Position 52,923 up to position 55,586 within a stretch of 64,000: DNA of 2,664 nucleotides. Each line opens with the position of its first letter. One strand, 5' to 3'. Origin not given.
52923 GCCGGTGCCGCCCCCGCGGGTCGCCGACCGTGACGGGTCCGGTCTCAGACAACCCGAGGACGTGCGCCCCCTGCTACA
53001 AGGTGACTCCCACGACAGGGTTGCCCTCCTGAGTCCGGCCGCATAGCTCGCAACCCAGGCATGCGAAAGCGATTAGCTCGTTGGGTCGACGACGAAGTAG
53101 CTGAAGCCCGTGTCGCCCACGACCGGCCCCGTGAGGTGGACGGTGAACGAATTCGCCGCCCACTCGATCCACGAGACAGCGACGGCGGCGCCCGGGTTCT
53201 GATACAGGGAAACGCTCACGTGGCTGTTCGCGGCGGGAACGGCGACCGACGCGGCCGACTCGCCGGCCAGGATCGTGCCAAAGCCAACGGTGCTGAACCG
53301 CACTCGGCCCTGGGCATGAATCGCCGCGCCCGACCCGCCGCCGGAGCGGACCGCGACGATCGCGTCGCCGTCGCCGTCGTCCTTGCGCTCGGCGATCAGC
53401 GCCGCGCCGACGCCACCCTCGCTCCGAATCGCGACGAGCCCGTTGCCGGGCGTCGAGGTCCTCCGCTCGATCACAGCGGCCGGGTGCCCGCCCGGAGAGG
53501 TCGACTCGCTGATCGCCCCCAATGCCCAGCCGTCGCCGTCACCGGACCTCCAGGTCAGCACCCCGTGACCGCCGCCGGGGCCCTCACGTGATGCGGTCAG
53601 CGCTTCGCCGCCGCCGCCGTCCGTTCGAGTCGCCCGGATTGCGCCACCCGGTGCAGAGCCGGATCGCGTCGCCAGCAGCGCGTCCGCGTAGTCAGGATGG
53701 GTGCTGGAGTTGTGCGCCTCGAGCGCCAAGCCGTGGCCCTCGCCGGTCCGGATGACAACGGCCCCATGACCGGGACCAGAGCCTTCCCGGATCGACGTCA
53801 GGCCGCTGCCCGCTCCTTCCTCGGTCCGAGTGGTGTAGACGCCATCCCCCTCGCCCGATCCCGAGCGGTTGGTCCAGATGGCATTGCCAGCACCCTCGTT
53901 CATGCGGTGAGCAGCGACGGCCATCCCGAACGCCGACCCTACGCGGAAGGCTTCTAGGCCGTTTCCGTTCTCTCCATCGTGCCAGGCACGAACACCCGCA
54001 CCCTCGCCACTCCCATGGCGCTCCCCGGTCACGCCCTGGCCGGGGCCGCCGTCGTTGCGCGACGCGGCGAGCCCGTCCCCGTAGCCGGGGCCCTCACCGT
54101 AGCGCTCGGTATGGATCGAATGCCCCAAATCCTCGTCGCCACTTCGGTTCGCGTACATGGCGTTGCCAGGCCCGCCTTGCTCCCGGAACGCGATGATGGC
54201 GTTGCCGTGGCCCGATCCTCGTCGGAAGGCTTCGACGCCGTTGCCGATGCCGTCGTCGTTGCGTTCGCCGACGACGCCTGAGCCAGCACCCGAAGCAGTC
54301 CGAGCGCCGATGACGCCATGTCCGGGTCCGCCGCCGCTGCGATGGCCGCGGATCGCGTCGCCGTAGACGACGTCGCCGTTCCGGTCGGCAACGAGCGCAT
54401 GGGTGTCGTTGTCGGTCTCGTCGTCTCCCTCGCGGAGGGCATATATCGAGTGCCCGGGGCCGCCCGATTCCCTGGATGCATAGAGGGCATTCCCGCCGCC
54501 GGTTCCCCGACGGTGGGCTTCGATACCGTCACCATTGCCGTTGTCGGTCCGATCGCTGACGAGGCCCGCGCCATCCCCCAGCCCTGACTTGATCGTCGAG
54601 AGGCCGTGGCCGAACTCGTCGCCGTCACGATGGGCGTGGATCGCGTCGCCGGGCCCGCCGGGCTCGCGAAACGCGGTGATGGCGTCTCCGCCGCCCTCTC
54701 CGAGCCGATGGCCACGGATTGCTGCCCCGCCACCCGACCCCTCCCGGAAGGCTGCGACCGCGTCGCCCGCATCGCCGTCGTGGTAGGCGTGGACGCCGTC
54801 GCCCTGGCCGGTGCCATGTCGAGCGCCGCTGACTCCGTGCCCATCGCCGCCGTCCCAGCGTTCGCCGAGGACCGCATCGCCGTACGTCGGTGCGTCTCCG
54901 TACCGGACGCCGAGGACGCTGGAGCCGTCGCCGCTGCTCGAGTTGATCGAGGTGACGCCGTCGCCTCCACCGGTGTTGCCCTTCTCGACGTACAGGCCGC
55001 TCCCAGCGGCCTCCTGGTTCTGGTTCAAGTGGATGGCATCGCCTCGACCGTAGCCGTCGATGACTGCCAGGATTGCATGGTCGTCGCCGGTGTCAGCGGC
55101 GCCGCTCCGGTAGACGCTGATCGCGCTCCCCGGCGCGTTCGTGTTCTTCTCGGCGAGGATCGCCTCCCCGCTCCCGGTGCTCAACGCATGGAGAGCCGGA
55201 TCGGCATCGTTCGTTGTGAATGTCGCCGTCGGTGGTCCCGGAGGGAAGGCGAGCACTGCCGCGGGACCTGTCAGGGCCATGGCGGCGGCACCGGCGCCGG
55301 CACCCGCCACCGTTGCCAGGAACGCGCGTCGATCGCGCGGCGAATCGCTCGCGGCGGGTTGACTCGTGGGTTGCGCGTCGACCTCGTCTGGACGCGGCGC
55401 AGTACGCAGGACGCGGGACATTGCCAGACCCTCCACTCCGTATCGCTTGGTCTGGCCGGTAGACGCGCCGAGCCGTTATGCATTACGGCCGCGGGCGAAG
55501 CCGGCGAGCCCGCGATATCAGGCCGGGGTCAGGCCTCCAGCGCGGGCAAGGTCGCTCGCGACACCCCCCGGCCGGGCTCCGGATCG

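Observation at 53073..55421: Tat-signal protein built almost entirely from about 45 tandem 13-residue Gly/Arg/His repeats; I cannot place the repeat type in a known family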

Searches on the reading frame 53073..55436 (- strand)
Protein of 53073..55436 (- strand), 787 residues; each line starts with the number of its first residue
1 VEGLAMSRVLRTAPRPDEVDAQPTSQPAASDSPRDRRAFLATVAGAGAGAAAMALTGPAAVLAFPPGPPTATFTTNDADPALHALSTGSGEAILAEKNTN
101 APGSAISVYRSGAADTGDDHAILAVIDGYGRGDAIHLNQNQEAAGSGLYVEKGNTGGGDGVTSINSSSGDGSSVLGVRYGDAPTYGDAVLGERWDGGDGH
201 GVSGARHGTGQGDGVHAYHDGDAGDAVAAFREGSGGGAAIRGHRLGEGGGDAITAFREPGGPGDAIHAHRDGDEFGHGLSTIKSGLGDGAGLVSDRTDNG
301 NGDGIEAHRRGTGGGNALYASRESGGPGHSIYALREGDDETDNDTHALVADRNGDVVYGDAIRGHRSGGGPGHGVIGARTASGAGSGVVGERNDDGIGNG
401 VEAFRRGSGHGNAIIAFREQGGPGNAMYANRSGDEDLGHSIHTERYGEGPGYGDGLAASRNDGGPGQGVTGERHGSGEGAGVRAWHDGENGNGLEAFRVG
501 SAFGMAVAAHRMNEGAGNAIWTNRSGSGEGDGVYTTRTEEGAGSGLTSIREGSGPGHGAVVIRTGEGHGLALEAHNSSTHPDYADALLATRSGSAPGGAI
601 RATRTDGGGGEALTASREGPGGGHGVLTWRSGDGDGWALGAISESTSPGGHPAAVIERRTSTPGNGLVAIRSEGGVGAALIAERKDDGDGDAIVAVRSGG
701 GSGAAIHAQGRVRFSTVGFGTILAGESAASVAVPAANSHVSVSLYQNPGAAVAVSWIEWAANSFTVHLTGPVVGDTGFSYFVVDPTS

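Call 4: search_protein_families(library=pfam, proteins=[window:53073-55436:-], max_evalue=10)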
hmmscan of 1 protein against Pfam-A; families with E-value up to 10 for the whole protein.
window:53073-55436:- (787 aa): 0 families
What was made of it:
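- Closest known: RTX nonapeptide beta-roll. Different: There is no HMM hit (call 4).
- Closest known: Short-coil beta-solenoids and adhesin repeats. Different: No family HMM matches (call 4).
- No hit to HemolysinCabind or any other family at E<=10 (call 4).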

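Call 5: search_protein_families(library=ncbifam, proteins=[window:53073-55436:-], max_evalue=10)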
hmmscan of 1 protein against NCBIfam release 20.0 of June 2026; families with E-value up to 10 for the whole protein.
window:53073-55436:- (787 aa): 0 families
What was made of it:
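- On Known short-repeat solenoids (YadA head 14-mer, ice-nucleation 16-mer, pentapeptide, hexapeptide left-handed beta-helix, PbH1 right-handed beta-helix): 0 Pfam and 0 NCBIfam families at E<=10 for the whole protein (calls 4, 5).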

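Call 7: search_solved_structures(query=window:53073-55436:-, max_evalue=10, show_alignments=2)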
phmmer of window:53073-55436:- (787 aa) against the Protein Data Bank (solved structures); distinct sequences matched with E-value up to 10: 1.
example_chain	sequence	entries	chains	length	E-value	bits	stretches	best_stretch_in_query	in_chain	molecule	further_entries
4dou_A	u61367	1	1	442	0.0022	19.6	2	515-570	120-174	Adiponectin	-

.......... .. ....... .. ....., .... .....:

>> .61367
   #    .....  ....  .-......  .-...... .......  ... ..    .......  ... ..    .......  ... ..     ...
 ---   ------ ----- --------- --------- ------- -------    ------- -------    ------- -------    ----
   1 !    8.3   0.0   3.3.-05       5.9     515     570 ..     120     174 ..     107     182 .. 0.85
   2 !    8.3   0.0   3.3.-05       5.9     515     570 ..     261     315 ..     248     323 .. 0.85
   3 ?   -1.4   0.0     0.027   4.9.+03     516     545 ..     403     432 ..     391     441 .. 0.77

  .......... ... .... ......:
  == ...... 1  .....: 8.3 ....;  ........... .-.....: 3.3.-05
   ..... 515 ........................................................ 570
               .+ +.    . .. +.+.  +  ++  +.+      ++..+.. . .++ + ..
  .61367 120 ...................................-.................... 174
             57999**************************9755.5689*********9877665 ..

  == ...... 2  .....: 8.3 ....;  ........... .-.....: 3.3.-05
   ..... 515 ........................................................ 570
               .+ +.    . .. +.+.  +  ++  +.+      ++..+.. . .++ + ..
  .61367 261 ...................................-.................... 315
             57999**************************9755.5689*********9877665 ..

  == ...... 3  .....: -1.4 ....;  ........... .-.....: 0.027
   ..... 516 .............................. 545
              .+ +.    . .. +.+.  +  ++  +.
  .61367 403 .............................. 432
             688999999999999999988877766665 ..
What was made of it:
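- Tried and rejected: PDB by sequence: only adiponectin at E=0.002 with 8-bit segments, which I judge to be chance (call 7).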

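Call 8: find_homologous_proteins(query=window:53073-55436:-, max_evalue=0.001)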
Query window:53073-55436:-: 8000 candidates shared short words with the query, none scored E <= 0.001.

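Call 10: find_related_loci(query=window:53073-55436:-, collection=genome_contigs, flank=8000)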
Query window:53073-55436:- (787 aa) in genome_contigs; peptide patterns used: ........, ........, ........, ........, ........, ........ (x = any residue, [..] = any of these).
169 stretches matched a pattern, but none encodes a relative of the query by tblastn (E <= 1e-3).
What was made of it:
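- Tried and rejected: The first GTDB scan, with the whole protein, found nothing (call 10).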

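Call 20: search_protein_representatives(protein=window:53073-55436:-)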
Query: 787 residues. Proteins with E-value up to 0.001 (for the whole library): 94; up to 1e-10: 14; up to 1e-30: 1. The best 94 are listed.
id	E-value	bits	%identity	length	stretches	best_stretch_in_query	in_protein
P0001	4.5e-42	160.9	44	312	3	590-784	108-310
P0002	1.6e-27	112.7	48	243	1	561-785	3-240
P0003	3.9e-25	104.9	38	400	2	663-785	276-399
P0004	1.0e-22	96.8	40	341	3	692-785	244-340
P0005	1.3e-21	93.2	45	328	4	565-643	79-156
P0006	4.3e-16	74.9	64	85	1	46-124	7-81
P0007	5.3e-16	74.6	45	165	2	675-785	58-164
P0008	1.7e-15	73.0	43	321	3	613-785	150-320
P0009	9.9e-15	70.4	53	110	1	16-115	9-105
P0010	1.3e-12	63.4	40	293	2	688-786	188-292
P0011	4.7e-12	61.6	67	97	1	36-90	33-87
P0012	5.9e-12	61.3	45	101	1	700-786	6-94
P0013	1.5e-11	59.9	27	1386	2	156-336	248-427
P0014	3.0e-11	58.9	46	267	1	688-785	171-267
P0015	4.4e-10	55.1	51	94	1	702-785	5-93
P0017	1.2e-09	53.7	37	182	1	644-785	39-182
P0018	2.5e-09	52.6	45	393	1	686-786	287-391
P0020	5.8e-09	51.4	44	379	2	699-785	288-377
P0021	1.8e-08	49.7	52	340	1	697-786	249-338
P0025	5.8e-08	48.1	49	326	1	702-785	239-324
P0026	8.9e-08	47.4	41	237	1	689-785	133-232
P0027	9.8e-08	47.3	42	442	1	709-786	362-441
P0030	2.3e-07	46.1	45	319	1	694-786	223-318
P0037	1.2e-06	43.7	39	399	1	687-785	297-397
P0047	4.4e-06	41.8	38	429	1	672-785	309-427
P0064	3.5e-05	38.8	37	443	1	115-271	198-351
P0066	6.2e-05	38.0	38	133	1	703-783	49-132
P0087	3.2e-04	35.7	38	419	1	652-784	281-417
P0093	7.7e-04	34.4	39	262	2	170-279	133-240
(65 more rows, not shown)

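Call 27: find_encoding_contigs(protein=window:53073-55436:-, flank=3000, max_places=4)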
Protein window:53073-55436:- (787 aa): no gene with exactly this product is on record in the collection.

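Call 28: list_cluster_members(proteins=[P0001, P0002, P0003, P0004, P0005, P0008, P0027, P0064, P0018, P0037])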
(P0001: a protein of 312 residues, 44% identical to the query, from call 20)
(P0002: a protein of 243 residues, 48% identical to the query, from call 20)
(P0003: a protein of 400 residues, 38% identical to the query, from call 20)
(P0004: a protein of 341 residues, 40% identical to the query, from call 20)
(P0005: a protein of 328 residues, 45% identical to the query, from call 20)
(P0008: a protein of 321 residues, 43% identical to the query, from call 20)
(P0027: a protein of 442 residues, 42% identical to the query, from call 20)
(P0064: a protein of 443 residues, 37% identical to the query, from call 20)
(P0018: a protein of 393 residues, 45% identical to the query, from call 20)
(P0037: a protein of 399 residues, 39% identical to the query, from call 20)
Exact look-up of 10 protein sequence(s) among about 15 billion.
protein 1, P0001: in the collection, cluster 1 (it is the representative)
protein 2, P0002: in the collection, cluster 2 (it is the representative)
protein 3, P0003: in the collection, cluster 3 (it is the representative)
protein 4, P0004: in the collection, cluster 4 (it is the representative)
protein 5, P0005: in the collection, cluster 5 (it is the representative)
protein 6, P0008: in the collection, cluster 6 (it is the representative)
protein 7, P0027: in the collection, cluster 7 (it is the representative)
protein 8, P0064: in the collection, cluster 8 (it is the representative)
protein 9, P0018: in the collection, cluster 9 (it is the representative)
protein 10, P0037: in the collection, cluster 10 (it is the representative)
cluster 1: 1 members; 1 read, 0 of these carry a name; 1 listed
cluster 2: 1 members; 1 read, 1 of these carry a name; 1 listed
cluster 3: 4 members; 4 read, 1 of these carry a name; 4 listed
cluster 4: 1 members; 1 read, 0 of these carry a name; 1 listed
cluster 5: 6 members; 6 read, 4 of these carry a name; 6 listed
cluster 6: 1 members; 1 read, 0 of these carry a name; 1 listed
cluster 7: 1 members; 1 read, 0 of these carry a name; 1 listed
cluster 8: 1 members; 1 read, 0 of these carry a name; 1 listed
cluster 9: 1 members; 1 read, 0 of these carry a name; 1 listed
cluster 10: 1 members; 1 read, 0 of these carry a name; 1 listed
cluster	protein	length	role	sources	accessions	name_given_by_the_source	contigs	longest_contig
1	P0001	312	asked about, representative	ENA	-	-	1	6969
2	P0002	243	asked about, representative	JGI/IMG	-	hypothetical protein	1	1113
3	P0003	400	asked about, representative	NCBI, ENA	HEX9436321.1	MAG TPA: hypothetical protein VGA16_04075 [Candidatus Limnocylindria bacterium]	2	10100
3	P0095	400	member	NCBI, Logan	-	-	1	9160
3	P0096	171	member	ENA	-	-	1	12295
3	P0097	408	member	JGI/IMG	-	-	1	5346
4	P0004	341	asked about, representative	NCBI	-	-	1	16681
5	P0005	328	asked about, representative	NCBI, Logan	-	-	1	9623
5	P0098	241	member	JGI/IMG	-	hypothetical protein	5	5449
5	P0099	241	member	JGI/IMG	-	hypothetical protein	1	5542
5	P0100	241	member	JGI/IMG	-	hypothetical protein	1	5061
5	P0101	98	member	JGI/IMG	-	hypothetical protein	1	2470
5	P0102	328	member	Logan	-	-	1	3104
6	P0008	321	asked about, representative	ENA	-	-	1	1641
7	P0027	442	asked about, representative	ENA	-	-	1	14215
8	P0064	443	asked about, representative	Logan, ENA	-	-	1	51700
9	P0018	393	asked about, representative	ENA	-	-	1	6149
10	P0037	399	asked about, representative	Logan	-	-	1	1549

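Call 29: find_encoding_contigs(protein=window:53073-55421:-, flank=3000, max_places=4)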
Protein window:53073-55421:- (782 aa): no gene with exactly this product is on record in the collection.

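Call 35: predict_structure(protein=window:53073-55436:-)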
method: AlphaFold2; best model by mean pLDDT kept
length: 787 residues; sequences in the alignment: 1
mean_pLDDT: 35.1   pTM: 0.29
mean pLDDT of the five models: 35.1, 31.9, 31.3, 29.4, 27.9
residues with pLDDT >= 90: 0; 70-90: 0; 50-70: 11; < 50: 776
segments of 3 or more residues with pLDDT < 50: 1-616, 618-641, 643-666, 674-679, 681-693, 697-787
pLDDT, mean of each block of 10 residues (from residue 1): 34 33 34 36 30 27 31 28 30 34 38 40 42 43 39 34 33 30 28 29 29 28 27 30 34 34 36 39 38 35 34 34 34 41 41 40 32 26 26 28 29 26 27 28 32 30 29 30 33 31 31 34 34 40 36 36 38 34 36 37 40 46 42 42 44 42 47 45 41 47 39 35 35 39 41 39 42 39 39
secondary structure, 60 per line:
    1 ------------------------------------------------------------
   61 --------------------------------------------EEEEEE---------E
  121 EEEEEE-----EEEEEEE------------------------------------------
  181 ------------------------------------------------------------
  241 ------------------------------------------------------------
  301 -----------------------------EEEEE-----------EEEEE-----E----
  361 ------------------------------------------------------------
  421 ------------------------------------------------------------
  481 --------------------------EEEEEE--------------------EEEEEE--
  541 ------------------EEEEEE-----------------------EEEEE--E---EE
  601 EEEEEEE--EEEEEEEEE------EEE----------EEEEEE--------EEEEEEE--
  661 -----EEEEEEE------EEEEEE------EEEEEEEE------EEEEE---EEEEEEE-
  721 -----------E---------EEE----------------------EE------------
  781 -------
elements in order (helices of 4 or more, strands of 3 or more residues): E105-110 E120-126 E132-138 E330-334 E346-350 E507-512 E533-538 E559-564 E588-592 E599-607 E610-618 E625-627 E638-643 E652-658 E666-672 E679-684 E691-698 E705-709 E713-719 E742-744

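Call 38: search_protein_families(library=pfam, proteins=[P0066, P0027, P0064, P0003, P0018, P0037, P0087, P0001, P0005], max_evalue=1)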
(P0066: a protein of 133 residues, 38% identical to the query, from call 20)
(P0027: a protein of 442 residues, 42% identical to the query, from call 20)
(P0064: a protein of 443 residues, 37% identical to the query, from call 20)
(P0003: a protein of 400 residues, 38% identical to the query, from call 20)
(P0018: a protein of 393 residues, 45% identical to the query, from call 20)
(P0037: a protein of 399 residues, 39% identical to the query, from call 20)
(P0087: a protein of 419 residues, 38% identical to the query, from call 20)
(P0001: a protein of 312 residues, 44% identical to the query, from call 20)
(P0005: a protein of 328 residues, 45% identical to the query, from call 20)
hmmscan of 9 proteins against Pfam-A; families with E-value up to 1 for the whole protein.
P0066 (133 aa): 3 families
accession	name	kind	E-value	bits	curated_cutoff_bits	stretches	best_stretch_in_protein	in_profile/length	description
PF24146.1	K1-lyase_C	-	3.1e-05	24.8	27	1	62-132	3-70/70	K1 capsule-specific polysaccharide lyase, C-terminal domain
PF17961.7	Big_8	-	0.1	13.2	22.9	1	72-95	52-76/103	Bacterial Ig domain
PF20932.3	Dicer_dsRBD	-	0.28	12.2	26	1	39-70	40-71/89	Dicer, dsRNA-binding domain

P0027 (442 aa): 3 families
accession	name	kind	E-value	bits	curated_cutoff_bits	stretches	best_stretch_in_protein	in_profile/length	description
PF12708.12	Pect-lyase_RHGA_epim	-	7e-05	23.2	27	2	39-55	2-18/213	Rhamnogalacturonase A/epimerase, pectate lyase-like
PF12218.14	End_N_terminal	-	0.016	15.3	26.3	1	46-93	1-45/67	N terminal extension of bacteriophage endosialidase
PF12971.12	NAGLU_N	-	0.23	11.7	28.3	0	332-353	61-81/82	Alpha-N-acetylglucosaminidase (NAGLU) N-terminal domain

P0064 (443 aa): 0 families

P0003 (400 aa): 1 family
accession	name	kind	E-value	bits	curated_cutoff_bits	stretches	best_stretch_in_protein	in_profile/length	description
PF23720.1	DUF7161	-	0.17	12.3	27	1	335-370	32-67/72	Family of unknown function (DUF7161)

P0018 (393 aa): 0 families

P0037 (399 aa): 2 families
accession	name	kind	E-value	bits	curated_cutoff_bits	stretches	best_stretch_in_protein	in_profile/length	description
PF24146.1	K1-lyase_C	-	5.7e-05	24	27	1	330-382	5-58/70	K1 capsule-specific polysaccharide lyase, C-terminal domain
PF10518.14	TAT_signal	-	0.1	13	22.7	1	22-40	3-21/21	TAT (twin-arginine translocation) pathway signal sequence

P0087 (419 aa): 2 families
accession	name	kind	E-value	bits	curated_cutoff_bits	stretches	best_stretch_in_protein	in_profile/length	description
PF24146.1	K1-lyase_C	-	0.038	14.9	27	1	347-400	5-55/70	K1 capsule-specific polysaccharide lyase, C-terminal domain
PF10399.14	UCR_Fe-S_N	-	0.12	12.2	24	1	26-52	4-30/41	Ubiquitinol-cytochrome C reductase Fe-S subunit TAT signal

P0001 (312 aa): 0 families

P0005 (328 aa): 1 family
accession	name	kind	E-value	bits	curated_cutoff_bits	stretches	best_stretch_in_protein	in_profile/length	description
PF10399.14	UCR_Fe-S_N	-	0.029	14.2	24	1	9-32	5-28/41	Ubiquitinol-cytochrome C reductase Fe-S subunit TAT signal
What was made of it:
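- Relative P0027 joins the same CTD to a pectate-lyase-like N-terminus (call 38).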

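Call 46: find_related_loci(query=A3, collection=metagenome_contigs, flank=5000)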
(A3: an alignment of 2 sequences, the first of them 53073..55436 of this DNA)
Query A3 (787 aa) in metagenome_contigs; peptide patterns used: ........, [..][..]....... (x = any residue, [..] = any of these).
284 stretches matched a pattern; 2 encode a relative of the query (tblastn E <= 1e-3); 2 distinct loci.
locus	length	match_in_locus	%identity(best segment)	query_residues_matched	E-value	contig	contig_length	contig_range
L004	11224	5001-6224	42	18-786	1e-46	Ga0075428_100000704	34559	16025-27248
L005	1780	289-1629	43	2-784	2e-44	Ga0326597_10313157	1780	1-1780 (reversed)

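Call 47: find_related_loci(query=A3, collection=viral_contigs, flank=5000)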
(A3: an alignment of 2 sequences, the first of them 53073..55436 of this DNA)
Query A3 (787 aa) in viral_contigs; peptide patterns used: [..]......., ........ (x = any residue, [..] = any of these).
598 stretches matched a pattern, but none encodes a relative of the query by tblastn (E <= 1e-3).

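Call 71: find_encoding_contigs(protein=P0064, flank=10000, max_places=2)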
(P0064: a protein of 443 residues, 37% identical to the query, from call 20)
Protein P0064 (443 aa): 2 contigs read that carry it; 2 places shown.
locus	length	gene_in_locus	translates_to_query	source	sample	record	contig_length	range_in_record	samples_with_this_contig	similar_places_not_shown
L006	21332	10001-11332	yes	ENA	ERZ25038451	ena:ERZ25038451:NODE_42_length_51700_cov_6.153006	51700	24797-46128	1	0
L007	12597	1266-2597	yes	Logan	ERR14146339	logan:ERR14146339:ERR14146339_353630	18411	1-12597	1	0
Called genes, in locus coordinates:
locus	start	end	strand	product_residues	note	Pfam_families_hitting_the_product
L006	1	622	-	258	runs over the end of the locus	-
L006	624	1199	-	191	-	-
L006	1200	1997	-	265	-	PF14395:COOH-NH2_lig (weak)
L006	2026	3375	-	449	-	PF13522:GATase_6, PF13537:GATase_7 (weak)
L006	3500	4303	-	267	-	-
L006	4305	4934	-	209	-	PF07722:Peptidase_C26, PF00117:GATase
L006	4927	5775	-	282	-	-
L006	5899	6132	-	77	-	-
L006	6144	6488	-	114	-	-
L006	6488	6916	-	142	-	-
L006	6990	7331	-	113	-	-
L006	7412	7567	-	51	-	-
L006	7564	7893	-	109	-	-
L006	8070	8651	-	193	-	-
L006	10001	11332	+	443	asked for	-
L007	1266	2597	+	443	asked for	-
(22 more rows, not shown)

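Call 73: list_cluster_members(proteins=[P0010, P0014, P0017, P0020, P0021, P0025, P0026, P0030, P0047, P0087])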
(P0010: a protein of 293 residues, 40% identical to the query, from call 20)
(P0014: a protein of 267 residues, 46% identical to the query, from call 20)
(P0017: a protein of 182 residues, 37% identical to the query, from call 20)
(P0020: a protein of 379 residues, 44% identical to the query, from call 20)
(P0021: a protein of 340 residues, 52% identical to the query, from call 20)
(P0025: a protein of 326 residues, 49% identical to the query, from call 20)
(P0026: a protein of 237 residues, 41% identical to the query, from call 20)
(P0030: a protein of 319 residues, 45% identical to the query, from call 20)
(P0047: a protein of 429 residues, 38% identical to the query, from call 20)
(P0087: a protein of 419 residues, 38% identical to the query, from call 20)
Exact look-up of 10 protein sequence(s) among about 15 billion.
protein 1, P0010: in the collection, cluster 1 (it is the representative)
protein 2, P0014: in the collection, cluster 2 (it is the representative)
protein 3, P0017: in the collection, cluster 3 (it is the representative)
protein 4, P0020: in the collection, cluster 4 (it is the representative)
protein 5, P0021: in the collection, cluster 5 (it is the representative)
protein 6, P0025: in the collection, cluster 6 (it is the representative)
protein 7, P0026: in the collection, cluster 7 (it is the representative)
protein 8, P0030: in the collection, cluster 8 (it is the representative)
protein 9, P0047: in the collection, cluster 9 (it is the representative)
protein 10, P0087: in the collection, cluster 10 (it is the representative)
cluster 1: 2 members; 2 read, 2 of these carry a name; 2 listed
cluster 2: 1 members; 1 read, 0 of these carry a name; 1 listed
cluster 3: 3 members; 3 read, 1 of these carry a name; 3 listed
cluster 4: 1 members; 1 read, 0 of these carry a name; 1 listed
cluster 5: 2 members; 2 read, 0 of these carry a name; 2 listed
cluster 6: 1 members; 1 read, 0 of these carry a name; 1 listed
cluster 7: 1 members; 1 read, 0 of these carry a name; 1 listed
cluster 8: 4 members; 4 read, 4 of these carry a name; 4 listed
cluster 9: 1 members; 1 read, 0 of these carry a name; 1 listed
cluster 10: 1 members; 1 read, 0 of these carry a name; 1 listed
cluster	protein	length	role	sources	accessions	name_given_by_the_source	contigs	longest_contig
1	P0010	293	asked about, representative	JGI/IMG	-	hypothetical protein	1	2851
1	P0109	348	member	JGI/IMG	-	hypothetical protein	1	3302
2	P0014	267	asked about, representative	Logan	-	-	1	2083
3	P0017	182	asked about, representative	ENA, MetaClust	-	\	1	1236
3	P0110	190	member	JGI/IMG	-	-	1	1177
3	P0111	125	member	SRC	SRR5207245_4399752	-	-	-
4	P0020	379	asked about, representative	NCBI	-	-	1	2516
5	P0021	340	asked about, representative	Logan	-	-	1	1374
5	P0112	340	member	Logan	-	-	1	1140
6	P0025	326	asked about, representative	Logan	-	-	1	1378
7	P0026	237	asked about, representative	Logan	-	-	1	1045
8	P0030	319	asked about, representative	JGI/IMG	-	hypothetical protein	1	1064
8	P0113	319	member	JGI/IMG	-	hypothetical protein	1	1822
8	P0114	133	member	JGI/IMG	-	hypothetical protein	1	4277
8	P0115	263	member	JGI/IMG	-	hypothetical protein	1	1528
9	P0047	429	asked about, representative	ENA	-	-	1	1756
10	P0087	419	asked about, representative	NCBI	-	-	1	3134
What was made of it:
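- Closest known: Sister proteins with the same CTD but a 10-residue Gly-rich period. Different: All are unannotated 'hypothetical proteins' (calls 28, 73).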
